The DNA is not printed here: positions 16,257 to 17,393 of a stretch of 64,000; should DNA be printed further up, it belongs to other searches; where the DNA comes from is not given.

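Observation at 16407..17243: DapF-family protein with Cys73->Ser and loss of the second catalytic Cys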

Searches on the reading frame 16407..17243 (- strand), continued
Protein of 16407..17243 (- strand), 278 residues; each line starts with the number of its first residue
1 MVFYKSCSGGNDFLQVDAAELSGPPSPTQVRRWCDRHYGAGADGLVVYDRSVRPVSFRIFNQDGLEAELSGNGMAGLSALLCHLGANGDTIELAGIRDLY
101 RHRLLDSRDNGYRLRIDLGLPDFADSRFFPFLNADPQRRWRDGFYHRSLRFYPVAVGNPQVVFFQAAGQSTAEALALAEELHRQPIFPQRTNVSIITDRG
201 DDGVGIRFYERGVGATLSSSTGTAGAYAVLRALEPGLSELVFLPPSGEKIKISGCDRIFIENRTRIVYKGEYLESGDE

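Call 37: fold_search(model_id=the predicted structure, library=pdb)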
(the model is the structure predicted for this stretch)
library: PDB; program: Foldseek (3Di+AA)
matches with E <= 10: 394; with E <= 0.001: 87
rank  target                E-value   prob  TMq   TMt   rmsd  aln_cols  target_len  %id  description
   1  2q9h                  2.7e-22  1.00  0.79  0.80   3.5       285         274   24  Crystal structure of the C73S mutant of diaminopimelate epimerase (released 2007-10-23)
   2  6d13_A                2.9e-22  1.00  0.78  0.79   3.6       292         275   26  Crystal structure of E.coli RppH-DapF complex (released 2018-05-23)
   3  4ijz_A                3.1e-22  1.00  0.76  0.77   4.0       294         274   26  Crystal structure of diaminopimelate epimerase from Escherichia coli (released 2013-02-20)
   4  2q9j                  1.1e-21  1.00  0.78  0.79   3.6       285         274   24  Crystal structure of the C217S mutant of diaminopimelate epimerase (released 2007-10-23)
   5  4ik0_B                1.1e-21  1.00  0.79  0.80   3.5       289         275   26  Crystal structure of diaminopimelate epimerase Y268A mutant from Escherichia coli (released 2013-02-20)
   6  1gqz                  1.4e-21  1.00  0.79  0.80   3.5       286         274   23  Refinement of Haemophilus influenzae Diaminopimelate epimerase at 1.7A (released 2003-06-12)
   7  4ijz_B                1.7e-21  1.00  0.79  0.80   3.9       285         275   26  Crystal structure of diaminopimelate epimerase from Escherichia coli (released 2013-02-20)
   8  4ik0_A                1.9e-21  1.00  0.77  0.78   3.7       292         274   26  Crystal structure of diaminopimelate epimerase Y268A mutant from Escherichia coli (released 2013-02-20)
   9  1bwz                  1.9e-21  1.00  0.75  0.76   3.9       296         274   23  DIAMINOPIMELATE EPIMERASE FROM HEMOPHILUS INFLUENZAE (released 1998-12-16)
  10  6vck_A                2.1e-21  1.00  0.71  0.72   4.5       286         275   26  Crystal structure of E.coli RppH-DapF in complex with GDP, Mg2+ and F- (released 2020-02-05)
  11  9mro_A                4.5e-21  1.00  0.81  0.81   3.3       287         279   26  Crystal structures of a cyanobacterial DAP epimerase bound to either D,L-aziDAP or D,L-alpha-methyl DAP (released 2025-07-16)
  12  7vdy_A                5.3e-21  1.00  0.79  0.77   4.4       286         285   27  Crystal structure of O-ureidoserine racemase (released 2021-12-15)
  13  8qzy_A                5.6e-21  1.00  0.79  0.79   3.7       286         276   23  Structural and biochemical characterization of diaminopimelate epimerase from Pseudomonas aeruginosa (released 2024-11-06)
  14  5ha4_A                6.7e-21  1.00  0.74  0.74   3.9       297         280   24  Structure of a diaminopimelate epimerase from Acinetobacter baumannii (released 2016-01-27)
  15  7vdy_B                8.9e-21  1.00  0.80  0.80   3.1       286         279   27  Crystal structure of O-ureidoserine racemase (released 2021-12-15)
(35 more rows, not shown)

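Call 39: find_homologous_proteins(query=P0156, max_evalue=1e-10)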
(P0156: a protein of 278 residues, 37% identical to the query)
Query P0156 (278 aa): 7996 proteins with E <= 1e-10 among 8000 candidates; the best 120 are listed.
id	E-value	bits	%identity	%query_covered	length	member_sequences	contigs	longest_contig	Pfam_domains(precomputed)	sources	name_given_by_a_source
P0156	1.1e-186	637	100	100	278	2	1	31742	PF01678.25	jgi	jgi:diaminopimelate epimerase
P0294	2.9e-88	314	55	98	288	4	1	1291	PF01678.25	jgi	jgi:diaminopimelate epimerase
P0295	4.1e-79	284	52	99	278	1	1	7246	PF01678.25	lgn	-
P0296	7.5e-69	251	47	98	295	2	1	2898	PF01678.25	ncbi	-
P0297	3.5e-68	248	47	98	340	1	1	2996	PF01678.25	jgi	jgi:diaminopimelate epimerase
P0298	4.2e-68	248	47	100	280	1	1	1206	PF01678.25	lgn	-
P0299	6.8e-68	247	45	99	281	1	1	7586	PF01678.25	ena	-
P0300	9.4e-68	247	48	97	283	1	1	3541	PF01678.25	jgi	jgi:diaminopimelate epimerase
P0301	1.3e-67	247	46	99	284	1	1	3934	PF01678.25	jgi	jgi:diaminopimelate epimerase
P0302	1.8e-67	246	48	97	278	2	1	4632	PF01678.25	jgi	-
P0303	2.0e-67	246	50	99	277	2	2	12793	PF01678.25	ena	-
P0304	3.4e-67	245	45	99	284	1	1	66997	PF01678.25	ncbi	-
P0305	3.7e-67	245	45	99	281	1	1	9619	PF01678.25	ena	-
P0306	3.7e-67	245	47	99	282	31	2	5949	PF01678.25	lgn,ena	-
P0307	5.3e-67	245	45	99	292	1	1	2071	PF01678.25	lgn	-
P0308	7.0e-67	244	45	99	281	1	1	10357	PF01678.25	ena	-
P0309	7.5e-67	244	44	97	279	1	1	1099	PF01678.25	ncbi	-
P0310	1.1e-66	244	49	99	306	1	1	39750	PF01678.25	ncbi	-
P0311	1.2e-66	243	47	97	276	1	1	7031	PF01678.25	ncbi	-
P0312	2.0e-66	243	46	99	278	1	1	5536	PF01678.25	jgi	jgi:diaminopimelate epimerase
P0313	2.3e-66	242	45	99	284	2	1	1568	PF01678.25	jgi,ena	jgi:diaminopimelate epimerase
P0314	2.5e-66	242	46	96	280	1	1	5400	PF01678.25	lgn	-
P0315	2.8e-66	242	48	97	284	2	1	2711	PF01678.25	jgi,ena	-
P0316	2.8e-66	242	47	98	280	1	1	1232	PF01678.25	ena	-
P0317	2.9e-66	242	46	100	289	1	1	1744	PF01678.25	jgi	-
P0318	3.0e-66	242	47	98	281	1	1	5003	PF01678.25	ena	-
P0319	3.7e-66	242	46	98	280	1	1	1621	PF01678.25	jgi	jgi:diaminopimelate epimerase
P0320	4.1e-66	242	45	99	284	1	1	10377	PF01678.25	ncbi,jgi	-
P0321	5.3e-66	241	45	98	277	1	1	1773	PF01678.25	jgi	-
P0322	5.6e-66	241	45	99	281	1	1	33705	PF01678.25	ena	-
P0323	6.5e-66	241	48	95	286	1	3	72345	PF01678.25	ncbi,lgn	-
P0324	6.6e-66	241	45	100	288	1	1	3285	PF01678.25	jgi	-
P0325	6.7e-66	241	45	98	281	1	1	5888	PF01678.25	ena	-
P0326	7.7e-66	241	45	99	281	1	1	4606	PF01678.25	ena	-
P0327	7.8e-66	241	44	100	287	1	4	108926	PF01678.25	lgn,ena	-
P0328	1.3e-65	240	48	94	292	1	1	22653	PF01678.25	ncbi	-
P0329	1.3e-65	240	46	98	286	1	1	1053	PF01678.25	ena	-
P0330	1.4e-65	240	47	93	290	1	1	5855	PF01678.25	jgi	jgi:diaminopimelate epimerase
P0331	1.5e-65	240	46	99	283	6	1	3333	PF01678.25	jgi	jgi:diaminopimelate epimerase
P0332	1.5e-65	240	45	97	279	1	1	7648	PF01678.25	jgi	jgi:diaminopimelate epimerase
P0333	1.7e-65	240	45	99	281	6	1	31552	PF01678.25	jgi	jgi:diaminopimelate epimerase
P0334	2.0e-65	239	50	94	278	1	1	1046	PF01678.25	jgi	jgi:diaminopimelate epimerase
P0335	2.2e-65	239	45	99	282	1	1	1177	PF01678.25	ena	-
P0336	2.3e-65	239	45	98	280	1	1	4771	PF01678.25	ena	-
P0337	2.4e-65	239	45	97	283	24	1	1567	PF01678.25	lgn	-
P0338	2.6e-65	239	43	99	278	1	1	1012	PF01678.25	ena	-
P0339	2.7e-65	239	45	99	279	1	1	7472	PF01678.25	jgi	-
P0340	2.7e-65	239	44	99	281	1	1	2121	PF01678.25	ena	-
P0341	3.3e-65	239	46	99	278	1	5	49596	PF01678.25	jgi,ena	jgi:diaminopimelate epimerase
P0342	3.4e-65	239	46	99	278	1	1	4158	PF01678.25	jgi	jgi:diaminopimelate epimerase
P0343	4.0e-65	238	47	98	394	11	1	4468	PF01678.25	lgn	-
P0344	4.2e-65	238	46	98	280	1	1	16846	PF01678.25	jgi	jgi:diaminopimelate epimerase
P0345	4.2e-65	238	45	98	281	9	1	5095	PF01678.25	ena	-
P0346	4.5e-65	238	46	97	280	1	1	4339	PF01678.25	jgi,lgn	-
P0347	4.5e-65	238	47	99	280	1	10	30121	PF01678.25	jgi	jgi:diaminopimelate epimerase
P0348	4.6e-65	238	43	98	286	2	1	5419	PF01678.25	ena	-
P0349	4.7e-65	238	46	99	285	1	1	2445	PF01678.25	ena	-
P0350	5.5e-65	238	45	99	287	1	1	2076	PF01678.25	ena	-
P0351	5.5e-65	238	45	98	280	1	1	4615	PF01678.25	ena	-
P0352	6.3e-65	238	45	99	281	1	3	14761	PF01678.25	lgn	-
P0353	6.4e-65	238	45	98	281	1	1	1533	PF01678.25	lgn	-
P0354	6.4e-65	238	50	94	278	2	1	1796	PF01678.25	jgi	jgi:diaminopimelate epimerase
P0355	6.5e-65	238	43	99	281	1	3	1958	PF01678.25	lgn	-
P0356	6.8e-65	238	44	98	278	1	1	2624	PF01678.25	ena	-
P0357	7.5e-65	237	45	96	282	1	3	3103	PF01678.25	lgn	-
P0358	7.9e-65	237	46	100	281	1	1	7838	PF01678.25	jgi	jgi:diaminopimelate epimerase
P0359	8.0e-65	237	44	99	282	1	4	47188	PF01678.25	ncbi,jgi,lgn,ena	jgi:diaminopimelate epimerase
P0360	8.5e-65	237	46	98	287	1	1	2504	PF01678.25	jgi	jgi:diaminopimelate epimerase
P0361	8.7e-65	237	45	98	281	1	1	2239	PF01678.25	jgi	jgi:diaminopimelate epimerase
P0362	8.9e-65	237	46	99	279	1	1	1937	PF01678.25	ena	-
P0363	9.0e-65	237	43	99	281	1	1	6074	PF01678.25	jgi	jgi:diaminopimelate epimerase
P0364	9.2e-65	237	43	99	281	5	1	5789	PF01678.25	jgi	jgi:diaminopimelate epimerase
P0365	9.3e-65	237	45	98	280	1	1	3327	PF01678.25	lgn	-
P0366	9.8e-65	237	46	95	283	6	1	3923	PF01678.25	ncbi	-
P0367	1.0e-64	237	46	99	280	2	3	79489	PF01678.25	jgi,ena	-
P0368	1.1e-64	237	46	98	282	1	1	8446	PF01678.25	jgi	jgi:diaminopimelate epimerase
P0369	1.1e-64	237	47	97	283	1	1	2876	PF01678.25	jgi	jgi:diaminopimelate epimerase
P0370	1.1e-64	237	43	99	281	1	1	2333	PF01678.25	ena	-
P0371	1.1e-64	237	46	99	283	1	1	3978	PF01678.25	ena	-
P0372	1.1e-64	237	46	94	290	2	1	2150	PF01678.25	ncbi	ncbi:MAG TPA: diaminopimelate epimerase [bacterium]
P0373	1.2e-64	237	45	98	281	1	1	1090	PF01678.25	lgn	-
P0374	1.2e-64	237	47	97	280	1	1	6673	PF01678.25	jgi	jgi:diaminopimelate epimerase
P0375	1.2e-64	237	43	99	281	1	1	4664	PF01678.25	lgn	-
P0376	1.3e-64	237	46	98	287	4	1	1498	PF01678.25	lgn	-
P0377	1.3e-64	237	43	100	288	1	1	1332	PF01678.25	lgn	-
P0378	1.4e-64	237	45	98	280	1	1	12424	PF01678.25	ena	-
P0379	1.5e-64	237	46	99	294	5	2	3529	PF01678.25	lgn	-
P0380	1.5e-64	236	45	97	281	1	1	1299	PF01678.25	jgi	jgi:diaminopimelate epimerase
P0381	1.6e-64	236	46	99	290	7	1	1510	PF01678.25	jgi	jgi:diaminopimelate epimerase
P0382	1.6e-64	236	46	98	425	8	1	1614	PF13673.14,PF13508.14,PF01678.25,PF00583.32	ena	-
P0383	1.6e-64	236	43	100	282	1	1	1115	PF01678.25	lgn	-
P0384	1.6e-64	236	45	98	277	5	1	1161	PF01678.25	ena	-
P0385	1.7e-64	236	47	99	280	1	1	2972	PF01678.25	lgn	-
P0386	1.7e-64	236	45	97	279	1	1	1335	PF01678.25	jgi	jgi:diaminopimelate epimerase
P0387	1.7e-64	236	43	99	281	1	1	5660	PF01678.25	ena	-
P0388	1.7e-64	236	44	98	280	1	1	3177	PF01678.25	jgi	-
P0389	1.8e-64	236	46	100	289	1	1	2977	PF01678.25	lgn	-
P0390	1.8e-64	236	46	99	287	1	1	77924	PF01678.25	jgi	jgi:diaminopimelate epimerase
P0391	1.8e-64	236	45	99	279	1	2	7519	PF01678.25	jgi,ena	-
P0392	1.8e-64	236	43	99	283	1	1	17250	PF01678.25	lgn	-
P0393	1.9e-64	236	47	99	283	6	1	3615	PF01678.25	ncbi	-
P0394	1.9e-64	236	44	98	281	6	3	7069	PF01678.25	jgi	jgi:diaminopimelate epimerase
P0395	1.9e-64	236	45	98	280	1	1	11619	PF01678.25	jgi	jgi:diaminopimelate epimerase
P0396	1.9e-64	236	47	97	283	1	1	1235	PF01678.25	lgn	-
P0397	1.9e-64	236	44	99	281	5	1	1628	PF01678.25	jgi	jgi:diaminopimelate epimerase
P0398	2.0e-64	236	45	99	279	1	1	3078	PF01678.25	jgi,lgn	-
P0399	2.1e-64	236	45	97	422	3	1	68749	PF13673.14,PF13508.14,PF01678.25,PF13527.14,PF00583.32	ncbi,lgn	ncbi:MAG: diaminopimelate epimerase [Planctomycetota bacterium]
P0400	2.1e-64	236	46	98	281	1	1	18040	PF01678.25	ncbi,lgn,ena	-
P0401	2.2e-64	236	45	99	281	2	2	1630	PF01678.25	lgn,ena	-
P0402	2.2e-64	236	46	97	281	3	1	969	PF01678.25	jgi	jgi:diaminopimelate epimerase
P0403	2.3e-64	236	44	98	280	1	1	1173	PF01678.25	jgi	-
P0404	2.4e-64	236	46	97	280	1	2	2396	PF01678.25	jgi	-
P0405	2.5e-64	236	47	97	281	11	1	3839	PF01678.25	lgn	-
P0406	2.6e-64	236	45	100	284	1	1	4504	PF01678.25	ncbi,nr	ncbi:MAG: diaminopimelate epimerase [Anaerolineae bacterium]|nr:diaminopimelate epimerase [Anaerolin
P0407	2.6e-64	236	43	99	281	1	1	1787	PF01678.25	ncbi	-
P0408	2.8e-64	236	45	98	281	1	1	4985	PF01678.25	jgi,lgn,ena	-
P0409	2.8e-64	236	44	98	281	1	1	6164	PF01678.25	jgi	jgi:diaminopimelate epimerase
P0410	2.8e-64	236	43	100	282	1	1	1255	PF01678.25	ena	-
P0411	2.8e-64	236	43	100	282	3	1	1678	PF01678.25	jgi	-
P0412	2.8e-64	236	43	99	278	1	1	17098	PF01678.25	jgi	-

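Call 44: find_encoding_contigs(protein=P0327, flank=8000, max_places=2)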
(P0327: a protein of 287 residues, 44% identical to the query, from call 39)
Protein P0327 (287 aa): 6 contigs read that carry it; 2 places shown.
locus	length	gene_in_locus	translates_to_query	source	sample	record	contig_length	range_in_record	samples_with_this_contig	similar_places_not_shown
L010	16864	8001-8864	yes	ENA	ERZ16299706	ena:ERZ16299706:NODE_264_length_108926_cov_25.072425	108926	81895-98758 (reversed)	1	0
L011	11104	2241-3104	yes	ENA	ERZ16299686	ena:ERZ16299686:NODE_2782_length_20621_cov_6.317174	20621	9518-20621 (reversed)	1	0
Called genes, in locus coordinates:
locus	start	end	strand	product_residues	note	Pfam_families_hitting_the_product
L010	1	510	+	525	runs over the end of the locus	PF07730:HisKA_3, PF13581:HATPase_c_2 (faint), PF02518:HATPase_c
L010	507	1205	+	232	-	PF00072:Response_reg, PF00196:GerE, PF08281:Sigma70_r4_2, PF13384:HTH_23 (faint)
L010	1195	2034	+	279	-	PF00459:Inositol_P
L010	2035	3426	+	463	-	PF21348:RGL11_C (faint), PF01839:FG-GAP (faint)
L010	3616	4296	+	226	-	PF22825:HpiC1-like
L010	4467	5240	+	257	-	PF01182:Glucosamine_iso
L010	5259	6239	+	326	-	-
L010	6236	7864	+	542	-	PF00728:Glyco_hydro_20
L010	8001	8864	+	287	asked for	PF01678:DAP_epimerase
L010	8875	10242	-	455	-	PF00884:Sulfatase, PF16347:SGSH_C, PF14707:Sulfatase_C (faint)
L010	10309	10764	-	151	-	PF02580:Tyr_Deacylase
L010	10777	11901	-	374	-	PF02073:Peptidase_M29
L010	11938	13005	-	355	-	PF00356:LacI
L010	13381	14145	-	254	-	PF13085:Fer2_3, PF13187:Fer4_9 (faint), PF13237:Fer4_10 (weak), PF12838:Fer4_7, PF13183:Fer4_8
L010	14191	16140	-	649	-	PF00890:FAD_binding_2, PF02910:Succ_DH_flav_C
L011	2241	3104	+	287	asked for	PF01678:DAP_epimerase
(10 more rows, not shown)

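Call 45: find_encoding_contigs(protein=P0323, flank=8000, max_places=2)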
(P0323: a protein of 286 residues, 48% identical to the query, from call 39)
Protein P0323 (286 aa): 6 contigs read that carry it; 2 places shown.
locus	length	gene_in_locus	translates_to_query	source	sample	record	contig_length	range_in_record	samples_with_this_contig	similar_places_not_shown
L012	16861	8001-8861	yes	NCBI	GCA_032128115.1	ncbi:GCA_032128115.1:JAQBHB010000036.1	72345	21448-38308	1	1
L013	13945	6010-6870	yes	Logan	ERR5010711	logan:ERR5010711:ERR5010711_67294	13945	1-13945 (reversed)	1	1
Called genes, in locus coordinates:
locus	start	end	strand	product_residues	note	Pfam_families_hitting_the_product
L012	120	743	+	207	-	PF00440:TetR_N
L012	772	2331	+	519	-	PF00501:AMP-binding, PF13193:AMP-binding_C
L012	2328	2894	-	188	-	PF00132:Hexapep (weak)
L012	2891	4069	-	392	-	PF01546:Peptidase_M20, PF07687:M20_dimer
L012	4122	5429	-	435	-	PF07394:DUF1501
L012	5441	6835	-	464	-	PF08811:DUF1800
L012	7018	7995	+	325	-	PF08240:ADH_N, PF00107:ADH_zinc_N, PF13602:ADH_zinc_N_2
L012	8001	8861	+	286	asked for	PF01678:DAP_epimerase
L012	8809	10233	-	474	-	-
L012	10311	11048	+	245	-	PF05175:MTS (weak), PF02353:CMAS (weak), PF13489:Methyltransf_23, PF13649:Methyltransf_25, PF13847:Methyltransf_31, PF08241:Methyltransf_11, PF08242:Methyltransf_12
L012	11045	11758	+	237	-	PF00535:Glycos_transf_2, PF13641:Glyco_tranf_2_3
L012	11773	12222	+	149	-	PF10066:DUF2304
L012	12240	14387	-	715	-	PF24677:DUF7657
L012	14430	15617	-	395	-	PF22691:Thiolase_C_1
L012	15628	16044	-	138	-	PF01575:MaoC_dehydratas (weak)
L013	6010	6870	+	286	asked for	PF01678:DAP_epimerase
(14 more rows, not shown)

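Call 46: find_encoding_contigs(protein=P0304, flank=8000, max_places=2)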
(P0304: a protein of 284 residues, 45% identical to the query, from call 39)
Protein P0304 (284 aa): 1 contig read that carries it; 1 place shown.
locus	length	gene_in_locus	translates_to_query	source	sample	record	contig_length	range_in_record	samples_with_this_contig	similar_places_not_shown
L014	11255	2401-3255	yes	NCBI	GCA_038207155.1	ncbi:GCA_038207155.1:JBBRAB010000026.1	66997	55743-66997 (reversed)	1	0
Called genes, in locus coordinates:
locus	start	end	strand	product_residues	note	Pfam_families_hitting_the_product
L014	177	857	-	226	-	-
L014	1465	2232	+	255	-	PF13578:Methyltransf_24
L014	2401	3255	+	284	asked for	PF01678:DAP_epimerase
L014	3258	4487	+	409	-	PF00155:Aminotran_1_2, PF04864:Alliinase_C (weak)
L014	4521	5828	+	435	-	PF00278:Orn_DAP_Arg_deC, PF02784:Orn_Arg_deC_N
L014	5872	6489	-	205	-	-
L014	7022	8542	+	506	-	PF01943:Polysacc_synt, PF13440:Polysacc_synt_3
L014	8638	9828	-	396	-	PF13641:Glyco_tranf_2_3, PF00535:Glycos_transf_2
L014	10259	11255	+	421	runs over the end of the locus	PF14701:hDGE_amylase, PF00128:Alpha-amylase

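Call 47: search_protein_families(library=ncbifam, proteins=[L014:3258-4487:+, L014:4521-5828:+, P0304], max_evalue=0.00001)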
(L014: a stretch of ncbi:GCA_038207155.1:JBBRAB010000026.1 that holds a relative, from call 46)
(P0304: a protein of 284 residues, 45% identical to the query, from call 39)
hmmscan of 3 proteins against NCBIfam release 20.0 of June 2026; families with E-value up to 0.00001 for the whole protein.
L014:3258-4487:+ (409 aa): 58 families (the best 25 are shown)
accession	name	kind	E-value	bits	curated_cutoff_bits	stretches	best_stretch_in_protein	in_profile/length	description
TIGR03542.1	DAPAT_plant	equivalog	5.3e-163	542.6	364.7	1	3-406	2-401/402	LL-diaminopimelate aminotransferase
NF006756.0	PRK09276.1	subfamily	1.4e-61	208.6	507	1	14-405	13-384/387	LL-diaminopimelate aminotransferase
TIGR03540.1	DapC_direct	equivalog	5.2e-60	203.4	593.25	1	14-405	11-382/383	LL-diaminopimelate aminotransferase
NF005977.0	PRK08068.1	subfamily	1e-43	150.1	494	1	31-405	29-385/391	transaminase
NF004611.0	PRK05942.1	equivalog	7.8e-40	137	628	1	29-405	30-388/394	aspartate aminotransferase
NF041364.1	GntC_guanitoxin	equivalog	1.3e-39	136.1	415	1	55-404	15-354/356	guanitoxin biosynthesis PLP-dependent (S)-gamma-hydroxy-L-arginine cyclodehydratase GntC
NF005815.0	PRK07681.1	equivalog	3.1e-38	131.9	545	1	17-407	17-386/399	LL-diaminopimelate aminotransferase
NF006604.0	PRK09148.1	equivalog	9.3e-36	123.6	648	1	15-405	14-387/406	LL-diaminopimelate aminotransferase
NF006033.0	PRK08175.1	equivalog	4.7e-34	118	647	1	29-405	31-392/407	alanine transaminase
NF005613.0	PRK07366.1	equivalog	8e-34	117.3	486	1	28-405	24-386/391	LL-diaminopimelate aminotransferase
NF006387.0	PRK08636.1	equivalog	5.5e-33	114.6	675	1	51-406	50-397/403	LL-diaminopimelate aminotransferase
TIGR03537.1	DapC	equivalog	3.2e-32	111.8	453.6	1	37-402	3-346/350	succinyldiaminopimelate transaminase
NF004937.0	PRK06290.1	equivalog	4.1e-31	108.1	585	1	14-361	24-351/410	LL-diaminopimelate aminotransferase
NF005816.0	PRK07682.1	equivalog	1.8e-29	102.6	620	1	66-404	56-380/390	aminotransferase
NF006229.0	PRK08361.1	equivalog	5.1e-28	98.2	624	1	36-406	35-387/391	aspartate aminotransferase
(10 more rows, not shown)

L014:4521-5828:+ (435 aa): 6 families
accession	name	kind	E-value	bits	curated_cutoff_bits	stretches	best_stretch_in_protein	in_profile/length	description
TIGR01048.1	lysA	equivalog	3.5e-72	243.2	297.9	1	15-432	17-416/417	diaminopimelate decarboxylase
NF006515.0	PRK08961.1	equivalog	4.3e-49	167.2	802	1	20-410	500-859/861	bifunctional aspartate kinase/diaminopimelate decarboxylase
TIGR03099.1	dCO2ase_PEP1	hypoth_equivalog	8.6e-42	143.6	478.45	1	21-410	23-398/398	pyridoxal-dependent decarboxylase, exosortase A system-associated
NF052544.1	OrLyDeCDokD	equivalog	2.1e-19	69.4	700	1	17-432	36-459/461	ornithine/lysine decarboxylase DokD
TIGR01047.1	nspC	equivalog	1.1e-08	33.9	409.05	1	23-310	3-267/380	carboxynorspermidine decarboxylase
NF041039.1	FslC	exception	1.9e-06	27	500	1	18-423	23-416/418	rhizoferrin biosystnesis N-citrylornithine decarboxylase FslC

P0304 (284 aa): 2 families
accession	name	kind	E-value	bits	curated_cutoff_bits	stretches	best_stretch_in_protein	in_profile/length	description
TIGR00652.1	DapF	equivalog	6e-69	232.4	114.65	1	1-270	1-266/270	diaminopimelate epimerase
NF038284.1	bifunc_DapF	exception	4.5e-18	65.5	350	1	2-262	11-252/254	bifunctional diaminopimelate epimerase/glutamate racemase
